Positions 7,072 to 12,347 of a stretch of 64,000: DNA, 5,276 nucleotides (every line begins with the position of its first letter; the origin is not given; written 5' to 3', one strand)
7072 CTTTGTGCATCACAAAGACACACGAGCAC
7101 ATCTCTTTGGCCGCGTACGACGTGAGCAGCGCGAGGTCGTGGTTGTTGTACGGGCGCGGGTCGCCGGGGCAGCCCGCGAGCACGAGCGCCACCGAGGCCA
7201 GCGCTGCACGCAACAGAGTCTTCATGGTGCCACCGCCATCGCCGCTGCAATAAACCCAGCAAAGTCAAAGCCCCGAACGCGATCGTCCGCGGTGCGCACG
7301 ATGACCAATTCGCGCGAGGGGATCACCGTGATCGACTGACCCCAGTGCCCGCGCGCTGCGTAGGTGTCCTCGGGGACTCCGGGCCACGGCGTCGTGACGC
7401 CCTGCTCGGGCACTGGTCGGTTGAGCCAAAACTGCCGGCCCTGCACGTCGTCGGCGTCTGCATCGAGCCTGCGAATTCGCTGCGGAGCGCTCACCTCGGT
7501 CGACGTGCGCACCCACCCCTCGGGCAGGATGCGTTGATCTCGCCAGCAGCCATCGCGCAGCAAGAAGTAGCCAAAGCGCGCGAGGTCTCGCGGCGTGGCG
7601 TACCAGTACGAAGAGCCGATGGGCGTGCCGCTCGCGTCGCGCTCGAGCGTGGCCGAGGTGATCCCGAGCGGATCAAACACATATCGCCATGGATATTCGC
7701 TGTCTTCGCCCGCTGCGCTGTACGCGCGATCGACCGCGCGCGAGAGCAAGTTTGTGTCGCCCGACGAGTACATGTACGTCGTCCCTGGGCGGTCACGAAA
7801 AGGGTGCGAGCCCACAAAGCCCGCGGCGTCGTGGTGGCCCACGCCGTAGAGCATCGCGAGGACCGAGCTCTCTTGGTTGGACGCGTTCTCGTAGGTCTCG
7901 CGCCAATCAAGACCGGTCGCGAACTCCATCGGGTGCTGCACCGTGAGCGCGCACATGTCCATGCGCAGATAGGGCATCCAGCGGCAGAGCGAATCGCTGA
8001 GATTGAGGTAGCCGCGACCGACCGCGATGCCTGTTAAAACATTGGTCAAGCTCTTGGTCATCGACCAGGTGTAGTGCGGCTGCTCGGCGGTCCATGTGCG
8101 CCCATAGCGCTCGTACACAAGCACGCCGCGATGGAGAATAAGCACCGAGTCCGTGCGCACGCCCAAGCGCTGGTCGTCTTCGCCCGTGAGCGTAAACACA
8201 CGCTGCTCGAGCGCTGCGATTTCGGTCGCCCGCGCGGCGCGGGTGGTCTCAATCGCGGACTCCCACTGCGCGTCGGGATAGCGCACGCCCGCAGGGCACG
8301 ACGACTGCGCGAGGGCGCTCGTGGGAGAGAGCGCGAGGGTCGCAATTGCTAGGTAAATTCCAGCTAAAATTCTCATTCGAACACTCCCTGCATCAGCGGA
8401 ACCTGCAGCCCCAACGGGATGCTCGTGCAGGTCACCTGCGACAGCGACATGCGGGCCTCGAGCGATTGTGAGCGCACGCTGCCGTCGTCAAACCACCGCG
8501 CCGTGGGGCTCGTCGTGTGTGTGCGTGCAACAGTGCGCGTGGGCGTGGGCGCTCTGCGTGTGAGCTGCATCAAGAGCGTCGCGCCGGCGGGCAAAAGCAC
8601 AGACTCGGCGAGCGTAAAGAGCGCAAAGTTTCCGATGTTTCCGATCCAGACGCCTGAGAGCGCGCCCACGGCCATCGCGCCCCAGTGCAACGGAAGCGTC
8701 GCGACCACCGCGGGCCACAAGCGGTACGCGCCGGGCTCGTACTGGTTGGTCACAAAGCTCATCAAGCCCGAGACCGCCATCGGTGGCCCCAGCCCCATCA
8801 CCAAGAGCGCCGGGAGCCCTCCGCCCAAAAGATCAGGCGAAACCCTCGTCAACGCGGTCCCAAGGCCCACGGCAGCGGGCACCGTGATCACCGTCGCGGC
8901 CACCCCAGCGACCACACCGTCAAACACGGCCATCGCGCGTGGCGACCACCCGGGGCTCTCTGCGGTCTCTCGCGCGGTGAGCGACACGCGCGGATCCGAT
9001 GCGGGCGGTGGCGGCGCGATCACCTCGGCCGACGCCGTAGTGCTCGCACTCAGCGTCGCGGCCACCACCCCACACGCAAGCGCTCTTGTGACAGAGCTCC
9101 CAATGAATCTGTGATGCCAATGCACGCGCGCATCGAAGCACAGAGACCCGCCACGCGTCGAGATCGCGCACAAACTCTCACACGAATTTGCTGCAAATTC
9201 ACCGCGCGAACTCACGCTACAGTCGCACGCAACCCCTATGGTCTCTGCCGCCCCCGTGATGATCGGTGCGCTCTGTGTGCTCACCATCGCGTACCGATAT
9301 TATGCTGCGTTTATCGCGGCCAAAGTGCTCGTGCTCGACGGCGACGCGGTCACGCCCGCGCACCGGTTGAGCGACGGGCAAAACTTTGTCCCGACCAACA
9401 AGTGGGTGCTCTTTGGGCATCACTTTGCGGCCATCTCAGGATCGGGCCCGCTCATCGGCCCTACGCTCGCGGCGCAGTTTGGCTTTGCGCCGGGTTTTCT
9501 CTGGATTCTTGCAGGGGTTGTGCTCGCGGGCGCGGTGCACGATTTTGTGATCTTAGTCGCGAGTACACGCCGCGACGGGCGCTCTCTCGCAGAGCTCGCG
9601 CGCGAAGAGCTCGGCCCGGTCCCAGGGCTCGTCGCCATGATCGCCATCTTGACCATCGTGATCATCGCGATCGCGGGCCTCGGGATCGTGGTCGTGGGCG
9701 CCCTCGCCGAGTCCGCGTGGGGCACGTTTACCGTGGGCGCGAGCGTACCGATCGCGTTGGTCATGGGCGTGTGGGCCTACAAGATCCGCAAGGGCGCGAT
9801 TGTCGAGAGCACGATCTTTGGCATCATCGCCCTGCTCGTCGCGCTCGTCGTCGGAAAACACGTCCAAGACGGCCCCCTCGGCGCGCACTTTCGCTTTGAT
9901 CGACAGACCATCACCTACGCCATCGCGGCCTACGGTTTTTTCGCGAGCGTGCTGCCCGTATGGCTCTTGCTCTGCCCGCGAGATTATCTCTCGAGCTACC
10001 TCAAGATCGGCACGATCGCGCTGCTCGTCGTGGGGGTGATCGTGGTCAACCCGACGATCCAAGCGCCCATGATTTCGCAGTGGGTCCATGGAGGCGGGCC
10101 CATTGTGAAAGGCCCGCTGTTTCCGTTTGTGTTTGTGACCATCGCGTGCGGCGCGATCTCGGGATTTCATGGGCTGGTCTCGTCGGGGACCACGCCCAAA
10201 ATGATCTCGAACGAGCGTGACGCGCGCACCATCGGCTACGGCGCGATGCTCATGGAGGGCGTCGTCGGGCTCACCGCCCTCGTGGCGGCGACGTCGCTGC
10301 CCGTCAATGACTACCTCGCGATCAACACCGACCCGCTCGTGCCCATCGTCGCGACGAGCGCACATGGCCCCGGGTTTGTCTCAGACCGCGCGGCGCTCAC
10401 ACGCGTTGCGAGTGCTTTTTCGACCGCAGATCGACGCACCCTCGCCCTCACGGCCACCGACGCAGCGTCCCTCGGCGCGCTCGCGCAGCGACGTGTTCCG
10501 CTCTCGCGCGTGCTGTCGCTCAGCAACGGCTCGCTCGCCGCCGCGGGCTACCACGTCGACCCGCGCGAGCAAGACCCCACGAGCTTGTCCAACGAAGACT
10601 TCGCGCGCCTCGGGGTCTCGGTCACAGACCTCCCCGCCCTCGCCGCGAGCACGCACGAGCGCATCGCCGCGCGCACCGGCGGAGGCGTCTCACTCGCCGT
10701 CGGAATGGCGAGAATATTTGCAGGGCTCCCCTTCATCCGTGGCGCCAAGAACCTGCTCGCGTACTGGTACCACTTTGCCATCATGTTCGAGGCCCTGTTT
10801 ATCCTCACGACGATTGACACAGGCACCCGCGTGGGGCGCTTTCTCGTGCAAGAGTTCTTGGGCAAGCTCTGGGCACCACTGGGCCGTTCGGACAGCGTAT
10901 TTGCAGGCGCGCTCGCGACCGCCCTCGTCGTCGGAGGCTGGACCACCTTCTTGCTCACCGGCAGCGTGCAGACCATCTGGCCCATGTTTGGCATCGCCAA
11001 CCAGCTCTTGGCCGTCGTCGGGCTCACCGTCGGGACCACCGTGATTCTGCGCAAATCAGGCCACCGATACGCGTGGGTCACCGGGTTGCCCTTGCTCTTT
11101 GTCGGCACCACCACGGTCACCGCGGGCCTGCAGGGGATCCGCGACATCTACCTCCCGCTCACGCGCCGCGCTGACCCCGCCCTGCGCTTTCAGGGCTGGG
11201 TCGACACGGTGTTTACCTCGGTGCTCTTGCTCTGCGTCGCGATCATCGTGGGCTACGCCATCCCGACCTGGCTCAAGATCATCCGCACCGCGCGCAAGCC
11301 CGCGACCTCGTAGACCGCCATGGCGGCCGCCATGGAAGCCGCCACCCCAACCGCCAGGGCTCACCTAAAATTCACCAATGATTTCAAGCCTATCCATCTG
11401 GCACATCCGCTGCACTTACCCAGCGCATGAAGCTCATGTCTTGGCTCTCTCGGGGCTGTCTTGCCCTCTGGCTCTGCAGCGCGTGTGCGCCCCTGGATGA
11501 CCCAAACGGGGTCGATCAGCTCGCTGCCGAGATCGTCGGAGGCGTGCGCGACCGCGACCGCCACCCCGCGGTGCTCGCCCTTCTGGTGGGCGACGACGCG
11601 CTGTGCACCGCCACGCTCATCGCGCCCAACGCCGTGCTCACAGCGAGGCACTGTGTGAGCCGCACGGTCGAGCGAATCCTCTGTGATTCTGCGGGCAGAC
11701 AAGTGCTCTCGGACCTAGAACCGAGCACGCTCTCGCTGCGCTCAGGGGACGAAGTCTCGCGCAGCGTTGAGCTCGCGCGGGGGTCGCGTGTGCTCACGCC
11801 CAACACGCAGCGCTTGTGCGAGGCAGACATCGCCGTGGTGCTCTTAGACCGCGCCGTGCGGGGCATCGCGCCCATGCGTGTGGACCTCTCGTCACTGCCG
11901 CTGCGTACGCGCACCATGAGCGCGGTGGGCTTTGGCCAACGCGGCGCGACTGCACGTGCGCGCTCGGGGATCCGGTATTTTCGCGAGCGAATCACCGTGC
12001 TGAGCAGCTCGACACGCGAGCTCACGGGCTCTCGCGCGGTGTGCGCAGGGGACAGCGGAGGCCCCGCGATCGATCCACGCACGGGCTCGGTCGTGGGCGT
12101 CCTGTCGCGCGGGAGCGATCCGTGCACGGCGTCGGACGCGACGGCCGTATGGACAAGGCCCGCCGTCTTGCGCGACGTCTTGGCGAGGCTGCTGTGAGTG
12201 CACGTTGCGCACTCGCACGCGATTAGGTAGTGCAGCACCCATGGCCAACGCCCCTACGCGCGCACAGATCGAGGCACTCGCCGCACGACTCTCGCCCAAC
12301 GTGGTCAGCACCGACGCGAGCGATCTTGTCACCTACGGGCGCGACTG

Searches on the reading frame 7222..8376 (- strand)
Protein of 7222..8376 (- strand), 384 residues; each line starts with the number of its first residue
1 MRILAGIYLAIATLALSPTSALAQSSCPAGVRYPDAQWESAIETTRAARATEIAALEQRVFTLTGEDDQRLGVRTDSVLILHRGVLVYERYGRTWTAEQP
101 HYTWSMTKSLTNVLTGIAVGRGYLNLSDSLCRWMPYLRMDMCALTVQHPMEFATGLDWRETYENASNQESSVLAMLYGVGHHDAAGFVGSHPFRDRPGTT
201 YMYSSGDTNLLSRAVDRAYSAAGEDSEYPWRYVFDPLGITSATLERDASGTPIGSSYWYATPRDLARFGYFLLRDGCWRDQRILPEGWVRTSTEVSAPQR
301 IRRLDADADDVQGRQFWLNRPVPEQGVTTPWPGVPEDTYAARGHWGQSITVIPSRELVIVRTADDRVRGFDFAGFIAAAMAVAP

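Call 24: search_protein_families(library=pfam, max_evalue=0.1, proteins=[window:7222-8376:-])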
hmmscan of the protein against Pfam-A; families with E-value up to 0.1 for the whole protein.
window:7222-8376:- (384 aa): 1 family
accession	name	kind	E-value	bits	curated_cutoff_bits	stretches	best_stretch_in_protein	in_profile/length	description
PF00144.29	Beta-lactamase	-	4.2e-27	95.6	27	1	69-365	10-310/329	Beta-lactamase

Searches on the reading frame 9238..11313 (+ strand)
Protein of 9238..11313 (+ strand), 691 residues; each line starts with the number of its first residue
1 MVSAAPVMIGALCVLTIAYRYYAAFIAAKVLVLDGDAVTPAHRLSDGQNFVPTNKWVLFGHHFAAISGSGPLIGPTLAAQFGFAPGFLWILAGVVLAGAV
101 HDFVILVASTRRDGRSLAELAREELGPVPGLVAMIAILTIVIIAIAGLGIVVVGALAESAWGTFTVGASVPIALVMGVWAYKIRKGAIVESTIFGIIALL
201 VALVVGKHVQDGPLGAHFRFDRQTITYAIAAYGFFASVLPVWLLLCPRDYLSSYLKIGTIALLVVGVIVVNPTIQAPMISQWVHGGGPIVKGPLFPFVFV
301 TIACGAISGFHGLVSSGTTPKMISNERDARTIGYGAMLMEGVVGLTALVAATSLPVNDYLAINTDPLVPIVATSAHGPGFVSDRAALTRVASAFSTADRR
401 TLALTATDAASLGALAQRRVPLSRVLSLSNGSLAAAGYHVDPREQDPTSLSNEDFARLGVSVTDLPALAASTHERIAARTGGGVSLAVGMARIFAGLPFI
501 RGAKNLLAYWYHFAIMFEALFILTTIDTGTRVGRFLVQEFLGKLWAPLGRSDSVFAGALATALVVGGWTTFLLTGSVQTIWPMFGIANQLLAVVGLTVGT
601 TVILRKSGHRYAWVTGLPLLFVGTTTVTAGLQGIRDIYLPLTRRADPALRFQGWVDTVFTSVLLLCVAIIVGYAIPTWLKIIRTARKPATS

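Call 8: search_protein_families(library=pfam, proteins=[window:9238-11313:+])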
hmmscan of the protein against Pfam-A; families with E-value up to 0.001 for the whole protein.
window:9238-11313:+ (691 aa): 1 family
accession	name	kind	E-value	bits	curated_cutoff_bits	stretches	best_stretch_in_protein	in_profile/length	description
PF02554.20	CstA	-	1.4e-196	655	27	2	4-391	2-396/560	Carbon starvation protein CstA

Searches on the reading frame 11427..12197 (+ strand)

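Call 31: search_protein_families(library=pfam, max_evalue=0.01, proteins=[window:11427-12197:+])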
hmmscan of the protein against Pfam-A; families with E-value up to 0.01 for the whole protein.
window:11427-12197:+ (256 aa): 2 families
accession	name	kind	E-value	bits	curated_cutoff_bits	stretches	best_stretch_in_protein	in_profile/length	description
PF00089.32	Trypsin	-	1.1e-16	61.8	20.6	1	37-249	2-217/220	Trypsin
PF13365.12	Trypsin_2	-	2.1e-11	45.2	27.6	1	60-225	1-144/144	Trypsin-like peptidase domain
